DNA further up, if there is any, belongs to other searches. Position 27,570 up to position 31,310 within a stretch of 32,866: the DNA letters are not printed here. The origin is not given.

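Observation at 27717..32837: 1706-aa fusion of two GT-C glycosyltransferase modules abutting the PIM operon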

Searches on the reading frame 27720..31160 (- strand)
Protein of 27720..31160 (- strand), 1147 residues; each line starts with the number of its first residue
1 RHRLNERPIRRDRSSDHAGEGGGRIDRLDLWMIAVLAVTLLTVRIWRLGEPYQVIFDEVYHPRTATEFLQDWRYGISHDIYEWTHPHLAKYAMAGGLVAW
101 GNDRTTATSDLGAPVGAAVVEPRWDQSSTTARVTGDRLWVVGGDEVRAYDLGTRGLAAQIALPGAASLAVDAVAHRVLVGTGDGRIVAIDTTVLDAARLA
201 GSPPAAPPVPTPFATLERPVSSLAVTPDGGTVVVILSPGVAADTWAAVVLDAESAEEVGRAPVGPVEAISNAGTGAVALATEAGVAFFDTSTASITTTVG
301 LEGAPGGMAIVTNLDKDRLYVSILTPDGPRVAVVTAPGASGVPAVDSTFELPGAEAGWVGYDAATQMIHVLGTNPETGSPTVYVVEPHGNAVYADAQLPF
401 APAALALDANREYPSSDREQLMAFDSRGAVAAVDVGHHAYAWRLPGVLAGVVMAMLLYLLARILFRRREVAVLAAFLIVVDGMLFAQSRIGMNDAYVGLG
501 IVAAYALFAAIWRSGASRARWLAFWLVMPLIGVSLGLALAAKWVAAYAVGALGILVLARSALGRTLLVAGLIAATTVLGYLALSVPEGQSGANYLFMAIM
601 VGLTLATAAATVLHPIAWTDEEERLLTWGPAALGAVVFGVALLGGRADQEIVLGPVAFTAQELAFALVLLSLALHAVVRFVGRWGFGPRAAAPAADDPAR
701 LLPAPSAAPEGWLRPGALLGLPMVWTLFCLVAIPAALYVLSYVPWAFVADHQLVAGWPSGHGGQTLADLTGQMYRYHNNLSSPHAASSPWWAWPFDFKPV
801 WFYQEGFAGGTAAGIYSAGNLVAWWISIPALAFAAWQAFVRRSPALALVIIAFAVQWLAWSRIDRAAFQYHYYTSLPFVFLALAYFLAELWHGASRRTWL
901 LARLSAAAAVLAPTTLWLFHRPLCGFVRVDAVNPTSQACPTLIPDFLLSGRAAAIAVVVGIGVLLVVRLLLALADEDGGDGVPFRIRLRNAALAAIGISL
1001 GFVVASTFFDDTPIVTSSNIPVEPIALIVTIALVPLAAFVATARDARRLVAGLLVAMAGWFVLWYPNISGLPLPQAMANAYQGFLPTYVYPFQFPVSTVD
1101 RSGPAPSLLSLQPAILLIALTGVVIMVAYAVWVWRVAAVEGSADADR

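Call 47: search_solved_structures(query=window:27720-31160:-, max_evalue=0.01, show_alignments=2)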
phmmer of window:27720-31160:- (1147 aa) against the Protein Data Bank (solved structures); distinct sequences matched with E-value up to 0.01: 2.
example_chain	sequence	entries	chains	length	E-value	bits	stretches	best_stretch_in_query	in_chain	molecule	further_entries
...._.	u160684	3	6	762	0.00046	21.3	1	772-833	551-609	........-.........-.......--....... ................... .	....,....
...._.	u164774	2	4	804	0.00071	20.7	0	769-833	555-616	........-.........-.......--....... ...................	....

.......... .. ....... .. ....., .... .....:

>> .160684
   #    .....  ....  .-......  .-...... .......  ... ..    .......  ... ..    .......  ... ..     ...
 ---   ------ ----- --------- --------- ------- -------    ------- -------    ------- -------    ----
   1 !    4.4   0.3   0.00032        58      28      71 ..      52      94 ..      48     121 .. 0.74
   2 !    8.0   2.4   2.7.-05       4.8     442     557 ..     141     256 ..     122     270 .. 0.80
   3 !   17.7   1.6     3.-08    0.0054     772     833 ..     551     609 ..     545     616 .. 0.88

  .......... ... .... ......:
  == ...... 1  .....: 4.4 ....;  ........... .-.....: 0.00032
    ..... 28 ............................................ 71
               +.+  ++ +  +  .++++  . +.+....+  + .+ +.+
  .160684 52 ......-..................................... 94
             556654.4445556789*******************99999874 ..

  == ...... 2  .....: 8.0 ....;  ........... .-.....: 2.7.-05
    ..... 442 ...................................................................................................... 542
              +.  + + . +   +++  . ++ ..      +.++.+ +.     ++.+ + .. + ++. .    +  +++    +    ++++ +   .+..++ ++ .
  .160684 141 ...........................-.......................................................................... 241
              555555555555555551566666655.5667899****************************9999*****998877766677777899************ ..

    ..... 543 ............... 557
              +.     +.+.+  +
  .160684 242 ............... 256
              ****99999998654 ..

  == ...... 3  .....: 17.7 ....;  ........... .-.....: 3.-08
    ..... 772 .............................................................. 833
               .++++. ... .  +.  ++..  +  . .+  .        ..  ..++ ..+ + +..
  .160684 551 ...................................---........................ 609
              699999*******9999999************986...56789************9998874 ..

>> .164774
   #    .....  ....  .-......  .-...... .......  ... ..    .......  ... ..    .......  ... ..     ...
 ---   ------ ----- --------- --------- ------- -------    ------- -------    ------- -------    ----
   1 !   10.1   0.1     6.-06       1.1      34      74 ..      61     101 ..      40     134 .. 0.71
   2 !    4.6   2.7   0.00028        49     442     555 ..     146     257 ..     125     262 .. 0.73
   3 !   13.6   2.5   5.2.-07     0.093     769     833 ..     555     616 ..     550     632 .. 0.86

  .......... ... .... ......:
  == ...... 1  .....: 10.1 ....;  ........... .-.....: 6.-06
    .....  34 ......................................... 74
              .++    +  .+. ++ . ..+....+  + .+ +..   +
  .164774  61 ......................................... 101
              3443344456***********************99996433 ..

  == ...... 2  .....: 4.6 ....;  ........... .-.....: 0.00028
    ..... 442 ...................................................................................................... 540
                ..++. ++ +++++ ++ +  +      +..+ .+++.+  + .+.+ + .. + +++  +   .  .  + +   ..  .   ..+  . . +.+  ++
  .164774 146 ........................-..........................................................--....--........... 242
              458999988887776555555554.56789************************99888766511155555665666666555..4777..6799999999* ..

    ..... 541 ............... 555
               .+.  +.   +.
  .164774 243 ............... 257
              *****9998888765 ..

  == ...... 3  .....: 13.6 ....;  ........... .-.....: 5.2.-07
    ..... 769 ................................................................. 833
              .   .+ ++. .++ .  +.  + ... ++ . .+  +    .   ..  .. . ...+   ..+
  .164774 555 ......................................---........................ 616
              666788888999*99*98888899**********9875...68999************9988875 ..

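Call 58: predict_structure(alignment_id=A2)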
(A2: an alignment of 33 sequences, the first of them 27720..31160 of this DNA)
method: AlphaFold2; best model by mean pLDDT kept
length: 1147 residues; sequences in the alignment: 33
mean_pLDDT: 84.8   pTM: 0.88
mean pLDDT of the five models: 84.8, 82.8, 81.0, 80.6, 79.6
residues with pLDDT >= 90: 587; 70-90: 384; 50-70: 143; < 50: 33
segments of 3 or more residues with pLDDT < 50: 54-57, 128-132, 804-806, 976-979, 1069-1072, 1086-1091
pLDDT, mean of each block of 10 residues (from residue 1): 67 77 90 95 80 53 88 83 73 91 89 92 64 75 92 88 94 94 95 87 85 94 93 92 89 94 93 90 93 93 93 83 95 79 89 94 88 95 92 94 91 69 95 86 89 96 94 94 63 83 96 87 96 96 91 95 96 94 86 87 96 94 95 93 90 84 95 95 90 90 91 91 96 95 87 92 90 75 55 57 49 57 87 93 93 87 59 84 95 88 88 81 73 63 71 80 78 58 75 83 82 77 83 85 87 87 60 56 51 60 81 95 97 94 88
secondary structure, 60 per line:
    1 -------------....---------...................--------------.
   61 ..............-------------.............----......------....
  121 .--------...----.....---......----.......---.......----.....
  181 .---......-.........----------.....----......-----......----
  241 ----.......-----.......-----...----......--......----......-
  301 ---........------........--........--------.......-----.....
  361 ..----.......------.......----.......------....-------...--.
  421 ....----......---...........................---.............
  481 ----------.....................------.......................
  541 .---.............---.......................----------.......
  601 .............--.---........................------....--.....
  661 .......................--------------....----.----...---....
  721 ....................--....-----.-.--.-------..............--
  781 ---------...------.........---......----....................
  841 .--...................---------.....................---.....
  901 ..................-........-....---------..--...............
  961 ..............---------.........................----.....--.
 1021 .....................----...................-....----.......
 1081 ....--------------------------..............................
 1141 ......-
elements in order (helices of 4 or more, strands of 3 or more residues): H14-17 H27-45 H60-74 H88-100 E105-110 E117-121 E137-141 E145-150 E155-161 E165-171 E176-181 E185-190 H192-200 E211-215 E220-225 E231-236 E245-251 E257-263 E269-271 E276-281 E284-289 E294-299 E304-311 E318-325 E328-335 E344-350 E356-362 E367-373 E380-386 E391-397 E404-407 E420-424 E429-434 H438-464 H468-480 H491-511 H518-541 H545-557 H561-583 H594-613 H620-643 E650-653 E656-659 H660-683 H698-701 H717-740 H743-746 H766-778 E799-807 E811-816 H821-841 H844-862 H872-892 H896-918 H920-927 H929-932 E946-949 H950-974 H984-1008 E1013-1017 H1022-1041 H1046-1064 H1066-1069 H1075-1084 H1111-1146

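Call 61: fold_search(model_id=the predicted structure, library=pdb)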
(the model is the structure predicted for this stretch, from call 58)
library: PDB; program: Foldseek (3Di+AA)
matches with E <= 10: 1202; with E <= 0.001: 803
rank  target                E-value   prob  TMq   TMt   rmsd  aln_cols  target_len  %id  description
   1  8ge4_B                2.0e-09  1.00  0.21  0.66   5.0       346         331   14  CryoEM structure of beta-2-adrenergic receptor in complex with nucleotide-free Gs heterotrimer (#5 of 20) (released 2024-03-06)
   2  8qeg_B                2.0e-09  1.00  0.22  0.68   8.4       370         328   12  Crystal structure of the G11 protein heterotrimer bound to YM-254890 inhibitor (released 2025-03-19)
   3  1gg2_B                2.8e-09  1.00  0.22  0.67   9.3       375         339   11  G PROTEIN HETEROTRIMER MUTANT GI_ALPHA_1(G203A) BETA_1 GAMMA_2 WITH GDP BOUND (released 1997-02-12)
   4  6fuw_B                3.5e-09  1.00  0.22  0.63   4.1       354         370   12  Cryo-EM structure of the human CPSF160-WDR33-CPSF30 complex bound to the PAS AAUAAA motif at 3.1 Angstrom resolution (released 2018-03-21)
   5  6n9g_D                5.2e-09  1.00  0.22  0.65   5.1       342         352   10  Crystal Structure of RGS7-Gbeta5 dimer (released 2019-01-09)
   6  8wc8_B                5.4e-09  1.00  0.22  0.71   8.2       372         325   12  Cryo-EM structure of the ZH8651-bound hTAAR1-Gs complex (released 2023-12-27)
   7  1l0q_A                6.4e-09  1.00  0.20  0.55   6.3       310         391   16  Tandem YVTN beta-propeller and PKD domains from an archaeal surface layer protein (released 2002-11-06)
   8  8f5p_C                7.6e-09  1.00  0.10  0.10  50.0      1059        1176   10  Structure of Leishmania tarentolae IFT-A (state 2) (released 2022-12-21)
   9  8gee_B                7.9e-09  1.00  0.21  0.67   4.3       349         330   13  CryoEM structure of beta-2-adrenergic receptor in complex with nucleotide-free Gs heterotrimer (#15 of 20) (released 2024-03-06)
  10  7ld3_B                7.9e-09  1.00  0.22  0.69   8.2       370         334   13  Cryo-EM structure of the human adenosine A1 receptor-Gi2-protein complex bound to its endogenous agonist and an allost (released 2021-09-08)
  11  4h5j_B                8.2e-09  1.00  0.22  0.68   4.3       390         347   12  Crystal Structure of the Guanine Nucleotide Exchange Factor Sec12 (P64 form) (released 2012-11-07)
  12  4h5i_A                9.7e-09  1.00  0.22  0.68   4.1       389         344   11  Crystal Structure of the Guanine Nucleotide Exchange Factor Sec12 (P1 form) (released 2012-11-07)
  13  2ce8_A                1.0e-08  1.00  0.22  0.68   4.0       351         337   12  An EH1 peptide bound to the Groucho-TLE WD40 domain. (released 2006-06-14)
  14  9j87_C                1.0e-08  1.00  0.22  0.70   4.3       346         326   13  Structure of Receptor (released 2026-02-25)
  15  9m0r_B                1.2e-08  1.00  0.22  0.66   4.5       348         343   13  Structure of neuropeptide FF receptor 1 complex with NPVF (released 2025-07-23)
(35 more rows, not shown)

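Call 62: find_homologous_proteins(query=window:27720-31160:-, max_evalue=0.00001)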
Query window:27720-31160:- (1147 aa): 1612 proteins with E <= 0.00001 among 8000 candidates; the best 120 are listed.
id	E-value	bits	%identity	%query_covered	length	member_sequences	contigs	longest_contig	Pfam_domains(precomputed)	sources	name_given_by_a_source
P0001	0.0e+0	2270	89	100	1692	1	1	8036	PF02366.25,PF16192.11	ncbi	ncbi:MAG: phospholipid carrier-dependent glycosyltransferase [Chloroflexota bacterium]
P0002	0.0e+0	1998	78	99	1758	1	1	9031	PF02366.25,PF16192.11,PF13231.13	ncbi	ncbi:MAG: phospholipid carrier-dependent glycosyltransferase [Chloroflexota bacterium]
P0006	0.0e+0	1877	74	99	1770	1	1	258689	PF02366.25,PF16192.11,PF13231.13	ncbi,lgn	ncbi:MAG: phospholipid carrier-dependent glycosyltransferase [Chloroflexota bacterium]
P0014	0.0e+0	1863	72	100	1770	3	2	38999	PF02366.25,PF16192.11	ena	-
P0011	0.0e+0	1862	73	100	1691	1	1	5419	PF02366.25,PF16192.11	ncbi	-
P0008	0.0e+0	1859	73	100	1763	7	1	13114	PF02366.25,PF16192.11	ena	-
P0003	0.0e+0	1856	73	99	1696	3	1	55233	PF02366.25,PF16192.11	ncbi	-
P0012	0.0e+0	1854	73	100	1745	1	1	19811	PF02366.25,PF16192.11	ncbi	ncbi:MAG: phospholipid carrier-dependent glycosyltransferase [Chloroflexota bacterium]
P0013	0.0e+0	1853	72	100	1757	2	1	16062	PF02366.25,PF16192.11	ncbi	-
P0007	0.0e+0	1852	73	99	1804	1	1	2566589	PF02366.25,PF16192.11,PF13231.13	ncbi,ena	-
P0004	0.0e+0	1850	73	99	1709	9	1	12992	PF02366.25,PF16192.11,PF13231.13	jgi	-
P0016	0.0e+0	1843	71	100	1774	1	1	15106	PF02366.25,PF16192.11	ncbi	-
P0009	0.0e+0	1838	71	100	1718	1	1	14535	PF02366.25,PF16192.11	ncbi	-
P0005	0.0e+0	1834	72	100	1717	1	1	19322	PF02366.25,PF16192.11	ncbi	-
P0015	0.0e+0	1822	71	100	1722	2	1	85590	PF02366.25,PF16192.11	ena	-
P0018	0.0e+0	1742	68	99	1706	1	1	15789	PF02366.25,PF16192.11,PF13231.13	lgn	-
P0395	0.0e+0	1349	56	99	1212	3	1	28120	PF02366.25,PF16192.11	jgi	-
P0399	0.0e+0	1343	53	100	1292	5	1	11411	PF02366.25,PF16192.11,PF13231.13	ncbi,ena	ncbi:MAG TPA: phospholipid carrier-dependent glycosyltransferase [Candidatus Limnocylindrales bacter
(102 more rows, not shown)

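Call 63: find_encoding_contigs(protein=P0399, flank=6000, max_places=2)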
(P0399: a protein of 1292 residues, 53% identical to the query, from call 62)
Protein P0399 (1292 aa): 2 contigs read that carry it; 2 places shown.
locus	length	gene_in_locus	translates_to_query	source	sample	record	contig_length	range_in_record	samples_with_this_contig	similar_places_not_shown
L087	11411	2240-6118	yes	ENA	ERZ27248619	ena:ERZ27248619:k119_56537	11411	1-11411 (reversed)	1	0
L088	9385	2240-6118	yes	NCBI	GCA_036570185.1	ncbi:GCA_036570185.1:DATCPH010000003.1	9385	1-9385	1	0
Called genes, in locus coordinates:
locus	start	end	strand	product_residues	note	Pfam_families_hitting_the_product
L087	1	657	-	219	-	?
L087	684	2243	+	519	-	-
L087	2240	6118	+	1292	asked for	PF02366:PMT, PF13231:PMT_2, PF16192:PMT_4TMC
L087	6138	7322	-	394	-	PF13439:Glyco_transf_4, PF13579:Glyco_trans_4_4, PF20706:GT4-conflict, PF00534:Glycos_transf_1, PF13692:Glyco_trans_1_4, PF13524:Glyco_trans_1_2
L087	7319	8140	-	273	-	PF13263:PHP_C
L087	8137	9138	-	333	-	PF03279:Lip_A_acyltrans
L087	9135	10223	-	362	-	PF03279:Lip_A_acyltrans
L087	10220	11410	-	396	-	?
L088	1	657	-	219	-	?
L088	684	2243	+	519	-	-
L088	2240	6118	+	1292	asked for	PF02366:PMT, PF13231:PMT_2, PF16192:PMT_4TMC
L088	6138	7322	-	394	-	PF13439:Glyco_transf_4, PF13579:Glyco_trans_4_4, PF20706:GT4-conflict, PF00534:Glycos_transf_1, PF13692:Glyco_trans_1_4, PF13524:Glyco_trans_1_2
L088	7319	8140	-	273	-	PF13263:PHP_C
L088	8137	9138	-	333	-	PF03279:Lip_A_acyltrans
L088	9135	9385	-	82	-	?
